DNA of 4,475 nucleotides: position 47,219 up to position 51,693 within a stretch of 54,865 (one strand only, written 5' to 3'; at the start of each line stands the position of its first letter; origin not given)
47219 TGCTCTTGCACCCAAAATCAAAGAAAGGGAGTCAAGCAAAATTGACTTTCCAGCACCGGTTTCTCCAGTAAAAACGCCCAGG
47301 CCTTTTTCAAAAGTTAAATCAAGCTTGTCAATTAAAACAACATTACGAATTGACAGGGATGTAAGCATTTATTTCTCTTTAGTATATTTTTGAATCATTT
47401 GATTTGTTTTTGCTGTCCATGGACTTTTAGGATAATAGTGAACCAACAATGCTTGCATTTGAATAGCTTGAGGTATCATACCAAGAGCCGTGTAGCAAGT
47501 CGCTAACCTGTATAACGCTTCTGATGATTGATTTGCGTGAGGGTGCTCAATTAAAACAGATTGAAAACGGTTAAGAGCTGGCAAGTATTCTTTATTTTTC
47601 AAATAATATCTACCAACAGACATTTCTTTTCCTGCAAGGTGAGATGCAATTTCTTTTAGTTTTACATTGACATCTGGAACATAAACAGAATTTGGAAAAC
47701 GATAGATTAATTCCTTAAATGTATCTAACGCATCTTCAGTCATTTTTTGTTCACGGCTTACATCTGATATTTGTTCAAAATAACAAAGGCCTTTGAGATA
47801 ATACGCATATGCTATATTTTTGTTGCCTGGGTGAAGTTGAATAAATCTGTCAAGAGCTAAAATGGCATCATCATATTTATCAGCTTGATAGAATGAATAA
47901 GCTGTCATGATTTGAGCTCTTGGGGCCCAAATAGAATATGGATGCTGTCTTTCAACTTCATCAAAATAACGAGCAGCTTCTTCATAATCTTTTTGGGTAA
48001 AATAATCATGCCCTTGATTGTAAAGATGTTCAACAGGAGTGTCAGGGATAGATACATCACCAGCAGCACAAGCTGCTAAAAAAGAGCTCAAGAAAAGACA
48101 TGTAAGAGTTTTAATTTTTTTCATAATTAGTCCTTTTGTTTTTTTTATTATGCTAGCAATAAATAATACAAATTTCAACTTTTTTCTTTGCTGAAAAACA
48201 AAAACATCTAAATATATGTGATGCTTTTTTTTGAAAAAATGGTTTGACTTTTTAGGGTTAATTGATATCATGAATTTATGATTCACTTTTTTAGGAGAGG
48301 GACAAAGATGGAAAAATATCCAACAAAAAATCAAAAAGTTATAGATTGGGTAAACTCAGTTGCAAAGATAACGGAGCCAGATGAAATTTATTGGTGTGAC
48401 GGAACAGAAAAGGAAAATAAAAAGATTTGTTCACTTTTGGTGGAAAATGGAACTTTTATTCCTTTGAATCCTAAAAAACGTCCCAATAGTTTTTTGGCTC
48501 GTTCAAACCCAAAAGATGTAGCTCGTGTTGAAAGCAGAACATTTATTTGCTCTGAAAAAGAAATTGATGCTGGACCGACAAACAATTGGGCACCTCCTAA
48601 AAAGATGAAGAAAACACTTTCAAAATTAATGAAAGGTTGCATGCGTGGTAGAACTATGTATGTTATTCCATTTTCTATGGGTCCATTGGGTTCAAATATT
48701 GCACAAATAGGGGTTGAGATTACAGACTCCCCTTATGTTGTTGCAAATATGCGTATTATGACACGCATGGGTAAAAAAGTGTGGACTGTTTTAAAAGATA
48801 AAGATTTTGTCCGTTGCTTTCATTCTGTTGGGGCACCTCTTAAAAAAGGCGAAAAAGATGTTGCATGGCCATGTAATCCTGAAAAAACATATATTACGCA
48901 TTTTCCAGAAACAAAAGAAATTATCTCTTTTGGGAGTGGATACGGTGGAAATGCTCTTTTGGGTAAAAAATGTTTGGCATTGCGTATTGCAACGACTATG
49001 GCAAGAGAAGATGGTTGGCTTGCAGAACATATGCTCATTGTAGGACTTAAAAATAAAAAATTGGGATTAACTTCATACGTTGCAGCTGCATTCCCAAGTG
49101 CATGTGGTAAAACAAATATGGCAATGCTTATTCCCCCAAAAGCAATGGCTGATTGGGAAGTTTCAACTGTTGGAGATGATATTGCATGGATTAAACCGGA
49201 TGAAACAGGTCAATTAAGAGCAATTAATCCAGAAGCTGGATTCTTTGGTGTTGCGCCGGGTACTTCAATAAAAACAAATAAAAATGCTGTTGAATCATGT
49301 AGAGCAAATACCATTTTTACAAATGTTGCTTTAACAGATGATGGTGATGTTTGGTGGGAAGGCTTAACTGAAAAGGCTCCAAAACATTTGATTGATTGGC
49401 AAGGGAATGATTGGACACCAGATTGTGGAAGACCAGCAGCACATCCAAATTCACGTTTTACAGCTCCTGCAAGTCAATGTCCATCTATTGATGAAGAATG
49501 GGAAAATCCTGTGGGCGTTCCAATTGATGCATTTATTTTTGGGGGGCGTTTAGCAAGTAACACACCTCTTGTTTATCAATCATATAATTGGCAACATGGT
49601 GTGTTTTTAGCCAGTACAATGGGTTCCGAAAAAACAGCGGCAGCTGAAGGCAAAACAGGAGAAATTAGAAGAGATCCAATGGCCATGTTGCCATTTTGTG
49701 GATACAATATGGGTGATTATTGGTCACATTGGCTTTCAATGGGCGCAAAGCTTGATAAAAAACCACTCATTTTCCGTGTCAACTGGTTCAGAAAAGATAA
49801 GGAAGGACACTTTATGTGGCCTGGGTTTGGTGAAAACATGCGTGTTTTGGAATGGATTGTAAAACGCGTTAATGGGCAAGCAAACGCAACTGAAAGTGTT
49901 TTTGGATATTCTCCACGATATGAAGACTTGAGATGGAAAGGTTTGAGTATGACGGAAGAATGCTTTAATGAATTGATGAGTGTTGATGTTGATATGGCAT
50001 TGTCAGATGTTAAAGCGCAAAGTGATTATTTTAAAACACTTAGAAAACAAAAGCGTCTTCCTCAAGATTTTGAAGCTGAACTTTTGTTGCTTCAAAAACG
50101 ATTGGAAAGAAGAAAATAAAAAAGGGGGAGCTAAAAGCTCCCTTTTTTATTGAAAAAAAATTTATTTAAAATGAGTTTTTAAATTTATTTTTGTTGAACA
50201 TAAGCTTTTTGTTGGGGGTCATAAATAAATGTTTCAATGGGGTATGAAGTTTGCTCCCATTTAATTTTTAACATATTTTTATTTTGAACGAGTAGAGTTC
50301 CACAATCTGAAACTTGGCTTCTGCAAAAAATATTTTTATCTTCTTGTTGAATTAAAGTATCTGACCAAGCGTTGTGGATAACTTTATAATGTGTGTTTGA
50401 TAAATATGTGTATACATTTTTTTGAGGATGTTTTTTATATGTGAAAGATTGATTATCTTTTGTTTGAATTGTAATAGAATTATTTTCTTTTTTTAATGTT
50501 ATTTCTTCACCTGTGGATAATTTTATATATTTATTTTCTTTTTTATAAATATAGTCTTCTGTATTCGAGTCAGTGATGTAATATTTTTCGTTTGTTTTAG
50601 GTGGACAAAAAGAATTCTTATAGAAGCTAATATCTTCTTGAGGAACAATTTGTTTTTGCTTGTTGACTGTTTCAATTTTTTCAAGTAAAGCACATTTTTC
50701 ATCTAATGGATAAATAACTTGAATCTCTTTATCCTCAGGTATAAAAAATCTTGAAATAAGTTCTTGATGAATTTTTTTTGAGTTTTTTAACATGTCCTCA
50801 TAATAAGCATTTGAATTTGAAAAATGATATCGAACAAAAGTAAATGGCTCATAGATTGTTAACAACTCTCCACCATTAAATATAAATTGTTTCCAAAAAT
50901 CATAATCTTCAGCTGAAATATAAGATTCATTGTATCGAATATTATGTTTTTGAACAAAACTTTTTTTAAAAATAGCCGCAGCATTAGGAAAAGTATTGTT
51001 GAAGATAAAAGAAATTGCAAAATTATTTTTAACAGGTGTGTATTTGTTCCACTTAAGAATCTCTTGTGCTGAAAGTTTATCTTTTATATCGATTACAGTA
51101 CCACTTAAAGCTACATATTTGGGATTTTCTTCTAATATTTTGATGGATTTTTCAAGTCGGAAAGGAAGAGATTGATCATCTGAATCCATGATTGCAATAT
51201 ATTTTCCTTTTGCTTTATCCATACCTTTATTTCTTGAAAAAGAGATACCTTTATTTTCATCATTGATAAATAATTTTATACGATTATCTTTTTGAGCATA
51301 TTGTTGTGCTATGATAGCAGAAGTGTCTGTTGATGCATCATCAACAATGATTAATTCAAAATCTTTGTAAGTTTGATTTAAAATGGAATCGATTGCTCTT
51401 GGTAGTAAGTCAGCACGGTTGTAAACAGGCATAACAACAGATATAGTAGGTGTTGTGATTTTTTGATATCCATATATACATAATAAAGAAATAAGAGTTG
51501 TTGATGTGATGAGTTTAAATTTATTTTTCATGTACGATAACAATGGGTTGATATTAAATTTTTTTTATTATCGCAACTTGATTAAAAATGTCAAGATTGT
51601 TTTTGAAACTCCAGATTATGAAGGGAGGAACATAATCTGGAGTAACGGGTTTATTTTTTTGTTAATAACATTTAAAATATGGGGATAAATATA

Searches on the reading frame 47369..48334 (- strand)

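Call 29: search_protein_families(library=pfam, proteins=[window:47369-48334:-], max_evalue=0.00001)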
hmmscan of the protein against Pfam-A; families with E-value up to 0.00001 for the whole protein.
window:47369-48334:- (321 aa): 10 families
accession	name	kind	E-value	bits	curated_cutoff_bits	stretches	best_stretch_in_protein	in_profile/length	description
PF13525.12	YfiO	-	1.8e-52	178.5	25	1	98-290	2-197/203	Outer membrane lipoprotein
PF13174.12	TPR_6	-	1.5e-20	72.8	26.3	0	176-216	1-33/33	Tetratricopeptide repeat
PF13512.12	TPR_18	-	6.1e-18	65.8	21.9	1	96-224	5-143/145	Tetratricopeptide repeat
PF13432.12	TPR_16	-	7.6e-14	52.3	32.7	1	105-171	1-64/65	Tetratricopeptide repeat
PF07719.23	TPR_2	-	3.3e-13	49.1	27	0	104-132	4-32/34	Tetratricopeptide repeat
PF14559.12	TPR_19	-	1.7e-12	47.9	25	0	245-303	2-57/68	Tetratricopeptide repeat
PF00515.34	TPR_1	-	3.7e-12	46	27.8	0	104-127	4-27/34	Tetratricopeptide repeat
PF13428.12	TPR_14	-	1e-09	38.5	23.5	0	138-178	1-41/44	Tetratricopeptide repeat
PF13424.12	TPR_12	-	2.5e-07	31.2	30.1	0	104-162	6-69/77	Tetratricopeptide repeat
PF12895.13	ANAPC3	-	3.2e-07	30.9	27.2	0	102-163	24-81/82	Anaphase-promoting complex, cyclosome, subunit 3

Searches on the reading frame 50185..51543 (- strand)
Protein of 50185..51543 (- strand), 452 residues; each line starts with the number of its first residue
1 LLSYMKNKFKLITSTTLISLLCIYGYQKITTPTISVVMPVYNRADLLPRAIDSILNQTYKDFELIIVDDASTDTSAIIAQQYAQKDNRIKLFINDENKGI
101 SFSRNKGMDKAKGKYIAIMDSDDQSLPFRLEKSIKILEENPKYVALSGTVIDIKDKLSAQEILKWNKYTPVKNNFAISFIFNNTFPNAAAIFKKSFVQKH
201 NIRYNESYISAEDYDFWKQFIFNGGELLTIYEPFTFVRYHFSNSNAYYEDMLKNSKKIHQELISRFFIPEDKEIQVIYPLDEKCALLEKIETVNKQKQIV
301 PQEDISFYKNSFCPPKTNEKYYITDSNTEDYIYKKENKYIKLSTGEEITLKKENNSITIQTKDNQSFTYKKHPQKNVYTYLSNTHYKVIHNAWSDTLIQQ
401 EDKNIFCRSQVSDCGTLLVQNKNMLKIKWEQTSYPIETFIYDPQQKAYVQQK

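Call 29: search_protein_families(library=pfam, proteins=[window:50185-51543:-], max_evalue=0.00001)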
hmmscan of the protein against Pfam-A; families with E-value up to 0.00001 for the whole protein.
window:50185-51543:- (452 aa): 3 families
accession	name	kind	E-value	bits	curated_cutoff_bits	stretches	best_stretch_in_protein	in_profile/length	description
PF00535.33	Glycos_transf_2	-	1.7e-38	132.6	23.3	1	35-193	1-161/168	Glycosyl transferase family 2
PF13641.12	Glyco_tranf_2_3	-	4.2e-10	40.5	27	1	32-147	1-120/230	Glycosyltransferase like family 2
PF10111.15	Glyco_tranf_2_2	-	2.4e-09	37.5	27.3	1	35-217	1-196/276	Glycosyltransferase like family 2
